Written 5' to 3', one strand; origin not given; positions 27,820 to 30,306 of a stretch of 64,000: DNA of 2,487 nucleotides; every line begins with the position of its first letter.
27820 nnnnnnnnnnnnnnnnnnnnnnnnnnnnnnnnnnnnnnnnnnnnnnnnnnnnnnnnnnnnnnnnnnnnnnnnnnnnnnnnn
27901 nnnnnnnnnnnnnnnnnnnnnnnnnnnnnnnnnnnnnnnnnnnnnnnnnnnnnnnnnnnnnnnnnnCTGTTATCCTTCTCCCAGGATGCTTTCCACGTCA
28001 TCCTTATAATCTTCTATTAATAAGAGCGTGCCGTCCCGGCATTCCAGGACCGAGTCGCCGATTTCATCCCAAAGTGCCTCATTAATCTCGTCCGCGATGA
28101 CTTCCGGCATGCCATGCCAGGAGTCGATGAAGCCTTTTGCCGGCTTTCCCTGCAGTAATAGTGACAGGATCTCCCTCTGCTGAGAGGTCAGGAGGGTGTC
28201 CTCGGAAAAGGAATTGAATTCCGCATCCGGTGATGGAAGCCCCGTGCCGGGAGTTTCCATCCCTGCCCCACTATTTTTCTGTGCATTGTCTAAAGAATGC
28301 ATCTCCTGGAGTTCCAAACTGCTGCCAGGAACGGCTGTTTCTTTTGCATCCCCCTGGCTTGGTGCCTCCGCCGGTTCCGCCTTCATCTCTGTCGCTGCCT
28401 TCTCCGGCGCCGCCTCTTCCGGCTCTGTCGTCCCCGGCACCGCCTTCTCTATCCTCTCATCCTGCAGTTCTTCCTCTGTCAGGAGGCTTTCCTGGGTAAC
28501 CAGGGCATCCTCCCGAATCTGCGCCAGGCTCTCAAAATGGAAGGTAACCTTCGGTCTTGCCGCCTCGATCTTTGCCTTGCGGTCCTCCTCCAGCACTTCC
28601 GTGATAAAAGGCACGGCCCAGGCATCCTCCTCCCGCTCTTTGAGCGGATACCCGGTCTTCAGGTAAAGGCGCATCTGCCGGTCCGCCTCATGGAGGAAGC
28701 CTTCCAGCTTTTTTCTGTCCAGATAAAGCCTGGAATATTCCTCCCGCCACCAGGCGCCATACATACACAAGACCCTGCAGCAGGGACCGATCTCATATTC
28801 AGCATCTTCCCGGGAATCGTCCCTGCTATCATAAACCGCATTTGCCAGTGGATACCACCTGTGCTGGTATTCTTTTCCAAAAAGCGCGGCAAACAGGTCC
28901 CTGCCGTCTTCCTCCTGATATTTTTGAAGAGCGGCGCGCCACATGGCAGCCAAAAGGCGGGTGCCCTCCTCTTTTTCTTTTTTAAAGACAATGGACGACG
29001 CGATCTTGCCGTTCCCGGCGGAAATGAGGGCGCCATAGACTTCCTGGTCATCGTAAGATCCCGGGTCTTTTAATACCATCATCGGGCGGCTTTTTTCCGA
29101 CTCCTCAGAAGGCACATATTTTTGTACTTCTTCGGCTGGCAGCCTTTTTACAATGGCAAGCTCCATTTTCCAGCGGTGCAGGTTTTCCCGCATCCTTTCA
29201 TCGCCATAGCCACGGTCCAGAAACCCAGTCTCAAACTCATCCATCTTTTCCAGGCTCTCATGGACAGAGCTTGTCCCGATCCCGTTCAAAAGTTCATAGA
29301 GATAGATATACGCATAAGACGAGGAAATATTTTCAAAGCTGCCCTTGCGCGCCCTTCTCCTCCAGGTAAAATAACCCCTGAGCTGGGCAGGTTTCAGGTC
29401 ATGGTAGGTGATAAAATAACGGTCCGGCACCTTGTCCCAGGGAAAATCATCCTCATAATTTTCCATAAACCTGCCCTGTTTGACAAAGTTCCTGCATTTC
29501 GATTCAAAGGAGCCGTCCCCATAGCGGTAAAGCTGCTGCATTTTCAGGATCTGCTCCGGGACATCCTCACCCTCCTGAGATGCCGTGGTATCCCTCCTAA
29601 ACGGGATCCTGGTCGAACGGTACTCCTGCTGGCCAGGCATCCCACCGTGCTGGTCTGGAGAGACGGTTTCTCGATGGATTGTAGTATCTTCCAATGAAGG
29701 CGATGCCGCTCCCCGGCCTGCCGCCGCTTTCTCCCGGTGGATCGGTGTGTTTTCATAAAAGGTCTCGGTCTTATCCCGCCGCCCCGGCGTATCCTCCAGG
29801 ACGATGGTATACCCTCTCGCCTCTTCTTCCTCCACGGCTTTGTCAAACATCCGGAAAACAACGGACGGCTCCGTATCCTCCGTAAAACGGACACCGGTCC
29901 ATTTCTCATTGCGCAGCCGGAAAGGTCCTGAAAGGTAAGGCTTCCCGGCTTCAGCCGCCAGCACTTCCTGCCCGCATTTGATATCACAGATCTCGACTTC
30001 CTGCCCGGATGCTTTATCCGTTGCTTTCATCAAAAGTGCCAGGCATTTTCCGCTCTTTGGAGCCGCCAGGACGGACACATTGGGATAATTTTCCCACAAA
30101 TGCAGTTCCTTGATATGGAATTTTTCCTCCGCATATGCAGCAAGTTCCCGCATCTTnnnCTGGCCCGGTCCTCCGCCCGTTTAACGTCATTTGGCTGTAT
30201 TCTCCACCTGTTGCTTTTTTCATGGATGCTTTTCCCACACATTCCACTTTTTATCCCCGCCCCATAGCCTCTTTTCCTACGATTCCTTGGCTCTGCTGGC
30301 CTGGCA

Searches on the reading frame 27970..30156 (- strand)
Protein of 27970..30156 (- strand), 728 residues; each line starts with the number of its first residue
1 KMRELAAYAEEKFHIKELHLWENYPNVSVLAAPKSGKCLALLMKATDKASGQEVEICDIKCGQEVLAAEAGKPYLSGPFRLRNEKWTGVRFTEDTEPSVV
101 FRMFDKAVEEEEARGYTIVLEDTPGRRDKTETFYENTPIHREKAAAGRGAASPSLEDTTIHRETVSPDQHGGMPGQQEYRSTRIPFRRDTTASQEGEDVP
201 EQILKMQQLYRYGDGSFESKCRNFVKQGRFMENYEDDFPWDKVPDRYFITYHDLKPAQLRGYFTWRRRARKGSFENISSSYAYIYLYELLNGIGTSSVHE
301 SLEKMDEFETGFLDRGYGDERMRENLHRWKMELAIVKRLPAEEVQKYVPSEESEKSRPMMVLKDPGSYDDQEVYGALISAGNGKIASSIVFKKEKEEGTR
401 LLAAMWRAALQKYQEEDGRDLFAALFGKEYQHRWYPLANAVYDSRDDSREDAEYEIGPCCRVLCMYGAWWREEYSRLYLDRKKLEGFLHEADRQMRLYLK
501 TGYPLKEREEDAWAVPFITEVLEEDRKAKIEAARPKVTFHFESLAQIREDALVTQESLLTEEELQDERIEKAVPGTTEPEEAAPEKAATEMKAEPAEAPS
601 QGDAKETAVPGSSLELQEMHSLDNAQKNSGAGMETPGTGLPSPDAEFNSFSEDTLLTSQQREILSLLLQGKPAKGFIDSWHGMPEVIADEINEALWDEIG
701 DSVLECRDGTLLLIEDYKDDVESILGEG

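Call 53: search_protein_families(library=pfam, proteins=[window:27970-30156:-], max_evalue=0.00001)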
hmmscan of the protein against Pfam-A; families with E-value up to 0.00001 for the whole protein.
window:27970-30156:- (728 aa): 2 families
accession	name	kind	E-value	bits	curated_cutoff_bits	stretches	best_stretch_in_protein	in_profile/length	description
PF13208.11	TerB_N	-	1.1e-21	78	25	1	191-413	5-197/207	TerB N-terminal domain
PF15615.11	TerB_C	-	1.4e-14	55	26.3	1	523-722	3-148/148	TerB-C domain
